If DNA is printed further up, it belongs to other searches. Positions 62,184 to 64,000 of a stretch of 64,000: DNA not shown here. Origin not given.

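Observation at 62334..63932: Macro-like domain fused N-terminally to a defence-type SIR2 domain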

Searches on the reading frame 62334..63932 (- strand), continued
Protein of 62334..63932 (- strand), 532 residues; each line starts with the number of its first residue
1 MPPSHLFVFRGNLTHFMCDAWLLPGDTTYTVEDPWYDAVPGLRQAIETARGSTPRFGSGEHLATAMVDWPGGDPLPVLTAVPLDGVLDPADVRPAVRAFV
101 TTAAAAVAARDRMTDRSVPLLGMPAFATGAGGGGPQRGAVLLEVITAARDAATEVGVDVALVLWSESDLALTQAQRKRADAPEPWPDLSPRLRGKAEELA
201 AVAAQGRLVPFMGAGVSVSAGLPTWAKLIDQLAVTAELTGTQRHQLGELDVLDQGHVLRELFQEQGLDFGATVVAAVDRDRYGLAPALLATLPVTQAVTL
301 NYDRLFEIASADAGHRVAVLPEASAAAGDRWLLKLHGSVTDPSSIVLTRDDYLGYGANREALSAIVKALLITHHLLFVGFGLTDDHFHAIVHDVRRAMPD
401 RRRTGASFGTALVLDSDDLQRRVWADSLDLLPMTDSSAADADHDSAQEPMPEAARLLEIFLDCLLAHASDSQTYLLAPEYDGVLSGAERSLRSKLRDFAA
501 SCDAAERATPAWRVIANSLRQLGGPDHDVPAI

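Call 36: fold_search(model_id=the predicted structure, library=pdb)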
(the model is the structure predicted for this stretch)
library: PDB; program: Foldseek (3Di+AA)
matches with E <= 10: 787; with E <= 0.001: 117
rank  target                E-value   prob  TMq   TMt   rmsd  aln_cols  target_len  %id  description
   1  8wyc_C                1.5e-13  1.00  0.41  0.77   4.4       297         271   21  Cryo-EM structure of DSR2 (H171A)-tube-NAD+ (partial) complex (released 2024-04-10)
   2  8wyb_C                4.2e-13  1.00  0.42  0.24   5.9       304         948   21  Cryo-EM structure of DSR2 (H171A)-tube-NAD+ complex (released 2024-04-10)
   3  8bto_A                4.7e-13  1.00  0.40  0.44   5.2       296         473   21  Helical structure of BcThsA in complex with 1''-3'gcADPR (released 2024-02-21)
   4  9v12_i                8.5e-13  1.00  0.38  0.70   5.7       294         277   24  Helical structure of KomBCMUT in complex with dITP and NAD (released 2025-12-24)
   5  8z18_A                8.5e-13  1.00  0.35  0.20   8.2       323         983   20  The tetramer complex of DSR2 and tube-forming domain of phage tail tube protein (released 2024-08-14)
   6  8k9a_C                9.5e-13  1.00  0.41  0.24  12.1       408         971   18  Cryo-EM structure of DSR2-DSAD1 state 2 (released 2024-05-01)
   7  8wye_A                1.0e-12  1.00  0.42  0.25   5.5       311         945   21  Cryo-EM structure of DSR2-DSAD1 (partial) complex (released 2024-04-10)
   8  8k9a_D                1.2e-12  1.00  0.41  0.24   6.3       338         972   19  Cryo-EM structure of DSR2-DSAD1 state 2 (released 2024-05-01)
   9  8btp_A                1.2e-12  1.00  0.40  0.45   4.8       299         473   20  Helical structure of BcThsA in complex with 1''-3'gc(etheno)ADPR (released 2024-02-21)
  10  8wyb_D                2.4e-12  1.00  0.39  0.23   4.5       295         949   21  Cryo-EM structure of DSR2 (H171A)-tube-NAD+ complex (released 2024-04-10)
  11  8wyc_D                2.5e-12  1.00  0.40  0.74   4.5       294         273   22  Cryo-EM structure of DSR2 (H171A)-tube-NAD+ (partial) complex (released 2024-04-10)
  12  8wyb_A                3.0e-12  1.00  0.41  0.24   5.9       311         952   20  Cryo-EM structure of DSR2 (H171A)-tube-NAD+ complex (released 2024-04-10)
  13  8wya_E                3.7e-12  1.00  0.40  0.24   4.7       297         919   22  Cryo-EM structure of DSR2-tube complex (released 2024-04-10)
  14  8w56_A                3.7e-12  1.00  0.42  0.24  10.8       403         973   18  Cryo-EM structure of DSR2-DSAD1 state 1 (released 2024-05-01)
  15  8yg1_A                3.7e-12  1.00  0.42  0.23  11.4       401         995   18  The Dimer Structure of DSR2 alone (released 2025-03-05)
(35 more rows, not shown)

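Call 45: search_protein_families(library=pfam, proteins=[L004:14265-15794:+, L004:11595-12482:+, L005:10671-12332:+], max_evalue=0.01)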
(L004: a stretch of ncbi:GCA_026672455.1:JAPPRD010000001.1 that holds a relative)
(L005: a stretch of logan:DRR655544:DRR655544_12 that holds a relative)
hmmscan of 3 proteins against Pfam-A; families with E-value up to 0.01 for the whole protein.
L004:14265-15794:+ (509 aa): 2 families
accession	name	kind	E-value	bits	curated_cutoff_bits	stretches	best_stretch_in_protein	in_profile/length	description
PF03747.19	ADP_ribosyl_GH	-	5.1e-44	151.5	26.2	1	13-300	1-285/287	ADP-ribosylglycohydrolase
PF00782.25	DSPc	-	2.4e-07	31.1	33.5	1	412-494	50-132/133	Dual specificity phosphatase, catalytic domain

L004:11595-12482:+ (295 aa): 1 family
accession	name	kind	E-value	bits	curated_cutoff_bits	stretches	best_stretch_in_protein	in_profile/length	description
PF22945.2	LEM-3_GIY-YIG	-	3.2e-06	27.7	27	1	31-105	28-98/151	LEM-3-like GIY-YIG domain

L005:10671-12332:+ (553 aa): 1 family
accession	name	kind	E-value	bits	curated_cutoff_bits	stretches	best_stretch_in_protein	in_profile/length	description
PF04545.22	Sigma70_r4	-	7.4e-05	22.6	24.1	1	111-146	11-42/50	Sigma-70, region 4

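Call 49: search_protein_families(library=pfam, proteins=[L058:6105-7010:+, L058:10312-12381:+, L058:8686-10110:+, L061:2381-8278:+, L061:12975-14384:+, L082:6099-9995:+, L082:11557-13737:+, L064:7907-9877:-, L066:11564-13123:-, L076:7830-9833:+], max_evalue=0.001)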
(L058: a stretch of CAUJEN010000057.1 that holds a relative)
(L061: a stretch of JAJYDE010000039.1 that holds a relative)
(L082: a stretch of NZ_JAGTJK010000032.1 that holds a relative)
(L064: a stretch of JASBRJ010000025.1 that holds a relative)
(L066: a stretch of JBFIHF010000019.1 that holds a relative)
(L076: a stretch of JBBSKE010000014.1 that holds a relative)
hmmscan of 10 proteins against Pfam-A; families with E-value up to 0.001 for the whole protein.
L058:6105-7010:+ (301 aa): 2 families
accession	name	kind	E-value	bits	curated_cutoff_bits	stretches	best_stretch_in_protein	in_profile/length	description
PF00781.29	DAGK_cat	-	2.9e-32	111.3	23.6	1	5-125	3-125/125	Diacylglycerol kinase catalytic domain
PF19279.4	YegS_C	-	3.7e-22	79.2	27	1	134-293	2-156/158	YegS C-terminal NAD kinase beta sandwich-like domain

L058:10312-12381:+ (689 aa): 1 family
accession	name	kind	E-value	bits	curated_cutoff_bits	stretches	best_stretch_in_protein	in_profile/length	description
PF01145.31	Band_7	-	2.9e-13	50.7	23.6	1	273-491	2-170/176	SPFH domain / Band 7 family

L058:8686-10110:+ (474 aa): 1 family
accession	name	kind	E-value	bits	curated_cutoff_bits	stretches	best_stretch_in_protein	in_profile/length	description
PF20329.3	DUF6624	-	1.7e-28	99.7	27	1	306-468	3-168/173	Family of unknown function (DUF6624)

L061:2381-8278:+ (1965 aa): 4 families
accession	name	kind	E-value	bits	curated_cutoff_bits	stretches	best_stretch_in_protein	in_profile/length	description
PF00270.35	DEAD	-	6e-18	65.6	26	1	96-301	4-161/167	DEAD/DEAH box helicase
PF00271.37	Helicase_C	-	8.4e-12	45.8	23.5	1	982-1052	39-109/110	Helicase conserved C-terminal domain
PF09369.15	MZB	-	1.9e-11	44.9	24.2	1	1520-1599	1-80/80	MrfA Zn-binding domain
PF04851.21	ResIII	-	0.00047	20.5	22.5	0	92-285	5-154/164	Type III restriction enzyme, res subunit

L061:12975-14384:+ (469 aa): 1 family
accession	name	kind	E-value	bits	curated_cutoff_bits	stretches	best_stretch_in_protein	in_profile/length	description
PF09903.14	DUF2130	-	1.4e-62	211.8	26.7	1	209-442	3-241/255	Uncharacterized protein conserved in bacteria (DUF2130)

L082:6099-9995:+ (1298 aa): 5 families
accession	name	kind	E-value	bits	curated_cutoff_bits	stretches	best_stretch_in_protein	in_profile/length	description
PF00069.31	Pkinase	-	1.6e-45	156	31.7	1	24-264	11-253/263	Protein kinase domain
PF07714.23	PK_Tyr_Ser-Thr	-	1.1e-23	84.3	23.1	1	20-264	7-250/258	Protein tyrosine and serine/threonine kinase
PF13191.12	AAA_16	-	1.7e-19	71.4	32.6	1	467-662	2-166/167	AAA ATPase domain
PF03109.22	ABC1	-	2e-05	24.3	22.9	1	58-165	120-219/244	ABC1 atypical kinase-like domain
PF07728.20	AAA_5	-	0.00043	20.7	22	0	493-517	2-27/139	AAA domain (dynein-related subfamily)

L082:11557-13737:+ (726 aa): 1 family
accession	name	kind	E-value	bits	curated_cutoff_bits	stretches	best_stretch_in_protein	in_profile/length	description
PF01734.28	Patatin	-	3.5e-09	37.6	27.7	1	371-632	2-189/191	Patatin-like phospholipase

L064:7907-9877:- (656 aa): 0 families

L066:11564-13123:- (519 aa): 1 family
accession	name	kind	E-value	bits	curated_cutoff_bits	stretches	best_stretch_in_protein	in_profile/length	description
PF10011.15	DUF2254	-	8e-13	48.4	28.8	1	28-195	12-168/368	Predicted membrane protein (DUF2254)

L076:7830-9833:+ (667 aa): 0 families

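Call 64: search_protein_families(library=padloc, alignment_id=A3, max_evalue=1e-10)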
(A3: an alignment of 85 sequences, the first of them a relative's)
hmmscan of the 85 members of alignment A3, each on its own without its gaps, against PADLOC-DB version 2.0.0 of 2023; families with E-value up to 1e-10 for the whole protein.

A. member 1, L013:2255-6265:- (1336 aa): 13 families
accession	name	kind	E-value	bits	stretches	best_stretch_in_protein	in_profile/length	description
PDLC03620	REase_MTase_IIG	-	1.2e-225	750.1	1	59-1331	54-1371/1378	Type IIG restriction enzyme-methyltransferase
PDLC02643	DrmMI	-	1.3e-57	193.5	2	529-850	535-878/1347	DrmMI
PDLC02638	DrmMI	-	5.1e-47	158.6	1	542-817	546-827/935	DrmMI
PDLC03618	REase_MTase_IIG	-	6.1e-33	111.2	1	542-730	541-725/1429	Type IIG restriction enzyme-methyltransferase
PDLC03613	REase_MTase_IIG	-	2.2e-32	109.8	1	354-716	263-613/1250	Type IIG restriction enzyme-methyltransferase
PDLC02645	DrmMI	-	4.4e-32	109.2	1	542-777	541-752/772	DrmMI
PDLC02644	DrmMI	-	3e-29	99.6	1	531-729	47-240/988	DrmMI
PDLC03622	REase_MTase_IIG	-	3.1e-26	89.1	1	536-718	448-644/1524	Type IIG restriction enzyme-methyltransferase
PDLC02639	DrmMI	-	3e-23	80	1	532-719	233-388/803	DrmMI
PDLC02646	DrmMI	-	3.5e-19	66.4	1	665-721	45-101/792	DrmMI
PDLC03629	REase_MTase_IIG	-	3.5e-13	46.3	1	545-721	376-539/1182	Type IIG restriction enzyme-methyltransferase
PDLC03611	REase_MTase_IIG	-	1.7e-12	43.6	0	534-762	501-692/1532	Type IIG restriction enzyme-methyltransferase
PDLC03614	REase_MTase_IIG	-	2e-12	43.6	0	528-715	506-678/1584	Type IIG restriction enzyme-methyltransferase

B. families by the number of members that match (of 85 scanned): 140 families (the first 25 are shown)
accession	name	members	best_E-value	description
PDLC02643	DrmMI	2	1.3e-57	DrmMI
PDLC02638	DrmMI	2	5.1e-47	DrmMI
PDLC03618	REase_MTase_IIG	2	6.1e-33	Type IIG restriction enzyme-methyltransferase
PDLC00117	GajB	2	2.2e-29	UrvD helicase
PDLC02644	DrmMI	2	3e-29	DrmMI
PDLC00132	GajB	2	1.9e-28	UrvD helicase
PDLC01087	C3a187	2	2.7e-26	NERD+UvrD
PDLC03802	RTasHel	2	6.1e-21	DRT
PDLC02206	MzaD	2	3.6e-18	-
PDLC00127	GajB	2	6.6e-17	UrvD helicase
PDLC03629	REase_MTase_IIG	2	1.5e-16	Type IIG restriction enzyme-methyltransferase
PDLC00114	GajB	2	1.5e-16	UrvD helicase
PDLC04161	HEC-07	2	1.4e-15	-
PDLC00103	GajB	2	9.4e-13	UrvD helicase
PDLC03611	REase_MTase_IIG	2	1.4e-12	Type IIG restriction enzyme-methyltransferase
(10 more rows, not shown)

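Call 68: search_protein_families(library=padloc, proteins=[L001:2114-5413:-, L001:361-1974:-], max_evalue=0.00001)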
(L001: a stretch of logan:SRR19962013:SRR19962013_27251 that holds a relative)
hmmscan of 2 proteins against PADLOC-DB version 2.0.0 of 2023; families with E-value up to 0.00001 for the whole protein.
L001:2114-5413:- (1099 aa): 5 families
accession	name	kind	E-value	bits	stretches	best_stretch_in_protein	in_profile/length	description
PDLC03920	MkoA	-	4.3e-35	119.3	2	804-1081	769-1093/1112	-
PDLC03924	MkoC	-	1.3e-24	84.4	1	888-1074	767-953/1136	-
PDLC03921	MkoA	-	5e-16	55.6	1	1008-1069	1513-1571/1607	-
PDLC02895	DpdJ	-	1e-07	27.2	1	995-1080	386-469/2112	DpdJ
PDLC05009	PDC-S37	-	4.1e-06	22.9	0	705-750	297-339/1550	-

L001:361-1974:- (537 aa): 0 families

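Call 79: search_protein_families(library=pfam, alignment_id=A4, max_evalue=0.00001)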
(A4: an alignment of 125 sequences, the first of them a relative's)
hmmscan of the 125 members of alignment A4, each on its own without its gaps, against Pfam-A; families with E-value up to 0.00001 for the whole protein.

A. member 1, L002:9456-9926:+ (156 aa): 0 families

B. families by the number of members that match (of 125 scanned): 78 families (the first 25 are shown)
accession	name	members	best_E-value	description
PF21906.2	NrtR_WHD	9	1.7e-16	NrtR DNA-binding winged helix domain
PF03747.19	ADP_ribosyl_GH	7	2.2e-58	ADP-ribosylglycohydrolase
PF23913.1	DUF7255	6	6e-15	Family of unknown function (DUF7255)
PF00293.34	NUDIX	5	1.7e-10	NUDIX domain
PF00270.35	DEAD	4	6e-18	DEAD/DEAH box helicase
PF00782.25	DSPc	4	3.1e-08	Dual specificity phosphatase, catalytic domain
PF19827.4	DUF6308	3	5.8e-60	Family of unknown function (DUF6308)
PF05013.17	FGase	3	3.6e-41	N-formylglutamate amidohydrolase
PF04851.21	ResIII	3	5.1e-37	Type III restriction enzyme, res subunit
PF00781.29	DAGK_cat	3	2.9e-32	Diacylglycerol kinase catalytic domain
PF19279.4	YegS_C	3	1.4e-22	YegS C-terminal NAD kinase beta sandwich-like domain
PF08378.17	NERD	3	6.2e-14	Nuclease-related domain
PF00271.37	Helicase_C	3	9.3e-14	Helicase conserved C-terminal domain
PF07728.20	AAA_5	2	7.1e-22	AAA domain (dynein-related subfamily)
PF12146.15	Hydrolase_4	2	1.2e-10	Serine aminopeptidase, S33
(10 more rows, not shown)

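Call 84: search_dna_similar(query=window:62334-63932:-, collection=plasmids, mode=protein, max_rows=12)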
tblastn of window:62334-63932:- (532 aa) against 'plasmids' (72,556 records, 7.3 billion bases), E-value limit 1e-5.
Records with a match: 54; places in all: 54; records where one place covers at least 80% of the query: 0.
Best place of each record, by identity: <60% 54.
By first word of the organism name: Enterococcus 14; Bacillus 13; Sinorhizobium 5; Lactiplantibacillus 3; Agrobacterium 2; Vibrio 2; Novosphingobium 2; Stenotrophomonas 2; Cereibacter 1; Cupriavidus 1; and 9 more.
By predicted mobility (MOB-suite, as given by PLSDB): conjugative 32; mobilizable 11; non-mobilizable 11.
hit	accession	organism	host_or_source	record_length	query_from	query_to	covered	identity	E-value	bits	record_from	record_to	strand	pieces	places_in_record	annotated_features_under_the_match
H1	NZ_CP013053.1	Sinorhizobium americanum CCGM7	Phaseolus vulgaris,root nodules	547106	198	400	38%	32.2%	7e-10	70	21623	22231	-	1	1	SIR2 family protein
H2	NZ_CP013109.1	Sinorhizobium americanum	Vachellia farnesiana,cell culture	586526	198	400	38%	32.2%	7e-10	70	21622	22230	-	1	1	SIR2 family protein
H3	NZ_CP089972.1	Cereibacter azotoformans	Owen's River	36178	211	428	41%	28.6%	2e-9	69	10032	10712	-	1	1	SIR2 family protein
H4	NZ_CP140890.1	Sinorhizobium medicae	Medicago lupulina,whole organism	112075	197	400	38%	30.4%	6e-9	67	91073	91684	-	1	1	SIR2 family protein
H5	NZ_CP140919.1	Sinorhizobium medicae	Medicago lupulina,whole organism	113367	197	400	38%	30.4%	6e-9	67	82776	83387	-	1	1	SIR2 family protein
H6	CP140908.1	Sinorhizobium medicae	Medicago lupulina,whole organism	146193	197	400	38%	30.4%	6e-9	67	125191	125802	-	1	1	SIR2 family protein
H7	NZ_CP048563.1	Agrobacterium fabrum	walnut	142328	211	400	36%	32.7%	2e-11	75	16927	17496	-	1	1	SIR2 family protein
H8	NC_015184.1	Agrobacterium tumefaciens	-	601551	205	400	37%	31.4%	1e-9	69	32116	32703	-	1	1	SIR2 family protein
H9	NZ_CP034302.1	Vibrio parahaemolyticus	Penaeus vannamei,AHPND infected ...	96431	188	418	43%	25.9%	2e-7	62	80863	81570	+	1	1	SIR2 family protein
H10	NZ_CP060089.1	Vibrio parahaemolyticus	Penaeus vannamei,whole ...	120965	188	418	43%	25.9%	2e-7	62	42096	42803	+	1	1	SIR2 family protein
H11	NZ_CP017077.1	Novosphingobium resinovorum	single cell,soil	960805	197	392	37%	29.8%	3e-7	61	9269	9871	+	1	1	SIR2 family protein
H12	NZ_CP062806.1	Cupriavidus basilensis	Cell culture,Sediment of a freshwater ...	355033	172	401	43%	25.1%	6e-10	70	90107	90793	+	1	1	SIR2 family protein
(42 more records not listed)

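Call 85: search_dna_similar(query=window:62334-63932:-, collection=phages, mode=protein, max_rows=8)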
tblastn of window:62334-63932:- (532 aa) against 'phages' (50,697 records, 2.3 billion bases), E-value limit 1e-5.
Records with a match: 3; places in all: 3; records where one place covers at least 80% of the query: 0.
Best place of each record, by identity: <60% 3.
By first word of the organism name: Streptococcus 3.
By host as written in the record: Streptococcus pneumoniae 20/4 1; Streptococcus vestibularis SVE8 1; Streptococcus gallolyticus gallolyticus_TX20005 1.
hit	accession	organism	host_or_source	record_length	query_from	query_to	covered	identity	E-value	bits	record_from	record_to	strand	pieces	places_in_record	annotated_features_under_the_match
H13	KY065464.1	Streptococcus phage IPP23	Streptococcus pneumoniae 20/4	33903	301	400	19%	33.7%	1e-7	61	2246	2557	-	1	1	hypothetical protein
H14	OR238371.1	Streptococcus phage SVep1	Streptococcus vestibularis SVE8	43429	301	400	19%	32.7%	2e-7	60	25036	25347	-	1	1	hypothetical protein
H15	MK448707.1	Streptococcus phage Javan227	Streptococcus gallolyticus ...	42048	332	400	13%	39.1%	3e-7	59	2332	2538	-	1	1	hypothetical protein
